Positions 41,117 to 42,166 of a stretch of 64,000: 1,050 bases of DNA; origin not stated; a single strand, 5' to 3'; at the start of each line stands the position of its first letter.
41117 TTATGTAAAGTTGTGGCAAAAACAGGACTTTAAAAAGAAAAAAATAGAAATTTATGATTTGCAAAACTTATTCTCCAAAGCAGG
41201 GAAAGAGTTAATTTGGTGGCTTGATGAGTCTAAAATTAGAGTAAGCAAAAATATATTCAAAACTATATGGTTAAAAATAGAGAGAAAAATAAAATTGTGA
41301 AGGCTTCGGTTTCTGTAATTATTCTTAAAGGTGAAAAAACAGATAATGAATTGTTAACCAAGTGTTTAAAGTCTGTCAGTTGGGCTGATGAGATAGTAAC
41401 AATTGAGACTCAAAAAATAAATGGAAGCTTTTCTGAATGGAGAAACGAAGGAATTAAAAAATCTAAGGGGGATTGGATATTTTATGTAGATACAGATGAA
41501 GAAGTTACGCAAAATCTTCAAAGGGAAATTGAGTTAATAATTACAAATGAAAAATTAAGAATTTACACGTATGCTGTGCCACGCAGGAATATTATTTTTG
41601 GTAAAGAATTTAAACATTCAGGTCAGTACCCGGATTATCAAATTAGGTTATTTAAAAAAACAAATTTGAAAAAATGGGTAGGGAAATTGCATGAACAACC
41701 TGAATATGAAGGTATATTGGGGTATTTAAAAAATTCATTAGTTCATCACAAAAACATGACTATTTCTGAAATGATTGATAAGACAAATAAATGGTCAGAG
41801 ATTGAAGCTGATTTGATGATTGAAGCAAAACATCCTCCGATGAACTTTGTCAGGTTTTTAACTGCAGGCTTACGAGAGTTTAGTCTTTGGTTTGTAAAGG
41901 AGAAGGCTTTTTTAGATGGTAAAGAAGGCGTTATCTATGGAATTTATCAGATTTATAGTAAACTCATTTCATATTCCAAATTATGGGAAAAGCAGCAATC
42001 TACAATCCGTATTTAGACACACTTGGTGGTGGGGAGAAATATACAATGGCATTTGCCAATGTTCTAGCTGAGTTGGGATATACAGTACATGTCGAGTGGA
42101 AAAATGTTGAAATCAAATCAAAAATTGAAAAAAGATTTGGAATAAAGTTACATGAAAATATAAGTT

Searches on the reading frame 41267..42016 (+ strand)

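Call 12: search_protein_families(library=pfam, proteins=[window:41267-42016:+], max_evalue=0.01)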
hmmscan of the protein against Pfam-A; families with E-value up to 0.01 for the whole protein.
window:41267-42016:+ (249 aa): 1 family
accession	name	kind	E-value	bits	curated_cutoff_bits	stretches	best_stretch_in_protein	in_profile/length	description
PF00535.33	Glycos_transf_2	-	2.8e-06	27.8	23.3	1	38-130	50-138/168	Glycosyl transferase family 2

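Call 39: search_protein_families(library=ncbifam, proteins=[window:41267-42016:+], max_evalue=0.00001)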
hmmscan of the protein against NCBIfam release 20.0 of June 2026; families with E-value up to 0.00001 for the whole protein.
window:41267-42016:+ (249 aa): 0 families
